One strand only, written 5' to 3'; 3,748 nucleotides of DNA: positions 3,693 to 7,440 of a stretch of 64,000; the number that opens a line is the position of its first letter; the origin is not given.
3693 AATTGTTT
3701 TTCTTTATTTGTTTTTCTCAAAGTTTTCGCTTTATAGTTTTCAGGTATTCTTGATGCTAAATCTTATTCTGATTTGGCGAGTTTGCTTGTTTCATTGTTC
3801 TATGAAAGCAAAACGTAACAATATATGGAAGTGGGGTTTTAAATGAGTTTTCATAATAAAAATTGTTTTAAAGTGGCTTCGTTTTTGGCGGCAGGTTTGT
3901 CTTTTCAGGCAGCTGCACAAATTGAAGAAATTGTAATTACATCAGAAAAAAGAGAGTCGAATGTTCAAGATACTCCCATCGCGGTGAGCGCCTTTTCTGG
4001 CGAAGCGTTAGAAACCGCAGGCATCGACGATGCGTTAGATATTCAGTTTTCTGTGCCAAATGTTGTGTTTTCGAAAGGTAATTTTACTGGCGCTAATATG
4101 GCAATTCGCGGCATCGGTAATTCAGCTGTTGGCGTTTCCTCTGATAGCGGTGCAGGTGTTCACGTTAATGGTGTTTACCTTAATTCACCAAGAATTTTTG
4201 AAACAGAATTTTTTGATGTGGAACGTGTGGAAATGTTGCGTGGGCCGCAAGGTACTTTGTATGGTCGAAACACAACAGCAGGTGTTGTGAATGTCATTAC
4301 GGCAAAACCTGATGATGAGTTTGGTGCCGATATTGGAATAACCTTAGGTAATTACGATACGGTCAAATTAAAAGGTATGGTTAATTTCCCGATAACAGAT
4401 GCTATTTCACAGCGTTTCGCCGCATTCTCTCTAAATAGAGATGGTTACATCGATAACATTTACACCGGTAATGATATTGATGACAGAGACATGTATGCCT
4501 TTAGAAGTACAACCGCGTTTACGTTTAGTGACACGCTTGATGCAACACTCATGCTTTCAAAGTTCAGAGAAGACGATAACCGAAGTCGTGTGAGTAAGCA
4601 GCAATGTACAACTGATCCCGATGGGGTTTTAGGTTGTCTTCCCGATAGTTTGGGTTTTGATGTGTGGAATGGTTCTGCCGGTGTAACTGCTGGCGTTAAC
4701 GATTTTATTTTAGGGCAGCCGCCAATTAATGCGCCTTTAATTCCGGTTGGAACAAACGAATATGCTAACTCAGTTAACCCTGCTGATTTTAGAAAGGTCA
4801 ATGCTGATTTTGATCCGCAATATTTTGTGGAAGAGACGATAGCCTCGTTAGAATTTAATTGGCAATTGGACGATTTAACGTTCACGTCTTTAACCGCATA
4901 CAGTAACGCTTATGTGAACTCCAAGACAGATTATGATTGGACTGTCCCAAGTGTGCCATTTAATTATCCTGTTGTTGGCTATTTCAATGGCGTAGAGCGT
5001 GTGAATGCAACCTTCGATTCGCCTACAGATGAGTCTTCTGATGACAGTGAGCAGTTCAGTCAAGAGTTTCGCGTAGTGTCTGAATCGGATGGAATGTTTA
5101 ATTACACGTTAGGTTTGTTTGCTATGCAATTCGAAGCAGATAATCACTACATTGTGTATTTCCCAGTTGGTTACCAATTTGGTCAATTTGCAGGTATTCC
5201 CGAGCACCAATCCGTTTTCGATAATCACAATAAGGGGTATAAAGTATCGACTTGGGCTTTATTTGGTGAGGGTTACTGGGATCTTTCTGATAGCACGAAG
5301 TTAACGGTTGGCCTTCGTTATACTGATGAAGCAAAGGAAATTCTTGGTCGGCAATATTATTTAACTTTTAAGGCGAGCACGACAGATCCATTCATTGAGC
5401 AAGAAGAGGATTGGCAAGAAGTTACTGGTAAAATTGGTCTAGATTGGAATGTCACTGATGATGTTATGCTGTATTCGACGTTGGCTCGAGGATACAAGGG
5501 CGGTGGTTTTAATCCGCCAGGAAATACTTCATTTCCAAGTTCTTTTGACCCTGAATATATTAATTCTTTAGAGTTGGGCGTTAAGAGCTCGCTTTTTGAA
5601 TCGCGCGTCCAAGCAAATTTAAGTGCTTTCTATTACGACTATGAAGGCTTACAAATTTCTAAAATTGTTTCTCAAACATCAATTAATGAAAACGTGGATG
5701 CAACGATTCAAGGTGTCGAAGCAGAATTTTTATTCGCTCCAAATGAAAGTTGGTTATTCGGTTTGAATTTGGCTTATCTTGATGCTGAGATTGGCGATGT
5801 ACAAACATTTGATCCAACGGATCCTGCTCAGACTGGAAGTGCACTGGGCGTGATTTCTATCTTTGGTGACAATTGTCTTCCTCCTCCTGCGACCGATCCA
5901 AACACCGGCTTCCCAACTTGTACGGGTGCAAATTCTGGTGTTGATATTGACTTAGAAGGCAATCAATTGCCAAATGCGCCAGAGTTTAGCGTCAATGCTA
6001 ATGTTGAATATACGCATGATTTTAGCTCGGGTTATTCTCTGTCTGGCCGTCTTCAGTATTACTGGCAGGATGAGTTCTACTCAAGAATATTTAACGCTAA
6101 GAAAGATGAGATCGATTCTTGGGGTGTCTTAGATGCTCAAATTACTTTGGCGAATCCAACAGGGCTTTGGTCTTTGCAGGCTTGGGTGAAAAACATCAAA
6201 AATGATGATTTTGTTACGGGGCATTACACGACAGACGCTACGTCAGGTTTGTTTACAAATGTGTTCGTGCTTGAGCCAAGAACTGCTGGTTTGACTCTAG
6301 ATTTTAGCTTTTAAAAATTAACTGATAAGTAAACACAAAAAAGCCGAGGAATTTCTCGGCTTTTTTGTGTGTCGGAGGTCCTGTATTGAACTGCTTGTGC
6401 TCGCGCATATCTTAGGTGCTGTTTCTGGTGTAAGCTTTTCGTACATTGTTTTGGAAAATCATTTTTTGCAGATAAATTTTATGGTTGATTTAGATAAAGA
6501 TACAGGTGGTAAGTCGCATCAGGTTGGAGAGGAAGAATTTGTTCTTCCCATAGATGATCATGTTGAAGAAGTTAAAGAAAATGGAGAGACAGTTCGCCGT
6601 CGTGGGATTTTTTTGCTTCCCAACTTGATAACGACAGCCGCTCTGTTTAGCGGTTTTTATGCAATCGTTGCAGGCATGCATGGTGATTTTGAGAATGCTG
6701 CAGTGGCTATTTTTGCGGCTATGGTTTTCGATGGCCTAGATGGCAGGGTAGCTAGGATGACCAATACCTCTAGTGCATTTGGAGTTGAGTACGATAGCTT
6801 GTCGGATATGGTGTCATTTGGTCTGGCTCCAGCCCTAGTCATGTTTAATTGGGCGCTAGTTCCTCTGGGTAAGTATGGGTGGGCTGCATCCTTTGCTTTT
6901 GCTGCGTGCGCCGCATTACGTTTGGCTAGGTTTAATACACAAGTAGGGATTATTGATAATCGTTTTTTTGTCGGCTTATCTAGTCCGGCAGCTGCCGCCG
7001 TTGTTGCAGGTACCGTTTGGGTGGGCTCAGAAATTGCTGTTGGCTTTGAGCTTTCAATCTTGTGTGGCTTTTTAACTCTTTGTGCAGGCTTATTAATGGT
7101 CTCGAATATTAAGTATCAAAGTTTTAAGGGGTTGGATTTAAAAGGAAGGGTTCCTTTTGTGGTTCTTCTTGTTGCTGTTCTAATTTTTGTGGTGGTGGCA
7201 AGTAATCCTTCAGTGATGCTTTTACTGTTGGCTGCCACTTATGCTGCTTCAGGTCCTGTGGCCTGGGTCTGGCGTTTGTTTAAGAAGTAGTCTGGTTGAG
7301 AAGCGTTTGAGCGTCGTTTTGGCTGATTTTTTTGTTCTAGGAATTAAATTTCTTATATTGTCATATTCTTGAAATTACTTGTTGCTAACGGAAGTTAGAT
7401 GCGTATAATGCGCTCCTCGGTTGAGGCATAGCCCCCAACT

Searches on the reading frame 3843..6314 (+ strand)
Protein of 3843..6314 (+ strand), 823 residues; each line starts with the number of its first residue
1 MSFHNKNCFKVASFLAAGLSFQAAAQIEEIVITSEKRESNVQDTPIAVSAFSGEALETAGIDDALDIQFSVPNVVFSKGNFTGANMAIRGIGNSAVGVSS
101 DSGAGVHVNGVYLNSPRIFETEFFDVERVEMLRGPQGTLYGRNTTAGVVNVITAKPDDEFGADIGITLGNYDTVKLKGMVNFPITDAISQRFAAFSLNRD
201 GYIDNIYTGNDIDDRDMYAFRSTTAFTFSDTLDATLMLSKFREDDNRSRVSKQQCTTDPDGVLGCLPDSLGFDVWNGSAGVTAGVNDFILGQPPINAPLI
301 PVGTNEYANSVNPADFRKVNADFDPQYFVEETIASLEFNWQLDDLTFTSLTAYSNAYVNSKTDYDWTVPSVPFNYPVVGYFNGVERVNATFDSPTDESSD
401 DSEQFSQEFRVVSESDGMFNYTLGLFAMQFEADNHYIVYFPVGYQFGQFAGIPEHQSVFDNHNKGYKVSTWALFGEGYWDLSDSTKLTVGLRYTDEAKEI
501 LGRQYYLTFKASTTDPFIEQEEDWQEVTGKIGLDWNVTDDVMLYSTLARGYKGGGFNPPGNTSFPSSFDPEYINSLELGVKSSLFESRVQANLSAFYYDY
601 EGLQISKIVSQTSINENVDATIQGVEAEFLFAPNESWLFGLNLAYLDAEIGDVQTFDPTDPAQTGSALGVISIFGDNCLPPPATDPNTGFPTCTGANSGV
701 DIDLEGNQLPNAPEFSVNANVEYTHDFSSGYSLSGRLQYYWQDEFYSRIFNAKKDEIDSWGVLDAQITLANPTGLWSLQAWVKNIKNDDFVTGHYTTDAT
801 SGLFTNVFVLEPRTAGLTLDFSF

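Call 12: search_protein_families(library=pfam, proteins=[window:3843-6314:+], max_evalue=0.001)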
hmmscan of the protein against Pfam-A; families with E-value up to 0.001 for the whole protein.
window:3843-6314:+ (823 aa): 2 families
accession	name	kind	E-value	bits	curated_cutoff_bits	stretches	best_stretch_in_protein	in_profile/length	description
PF00593.30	TonB_dep_Rec_b-barrel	-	9.1e-34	118.5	27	1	314-785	42-436/436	TonB dependent receptor-like, beta-barrel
PF07715.20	Plug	-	9.2e-16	58.7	23.9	1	41-148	2-107/107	TonB-dependent Receptor Plug Domain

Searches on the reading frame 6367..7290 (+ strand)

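Call 12: search_protein_families(library=pfam, proteins=[window:6367-7290:+], max_evalue=0.001)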
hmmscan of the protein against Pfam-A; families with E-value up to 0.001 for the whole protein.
window:6367-7290:+ (307 aa): 1 family
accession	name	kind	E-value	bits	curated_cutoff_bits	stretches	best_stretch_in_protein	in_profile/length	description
PF01066.26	CDP-OH_P_transf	-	1.3e-18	68.2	22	1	83-194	2-109/152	CDP-alcohol phosphatidyltransferase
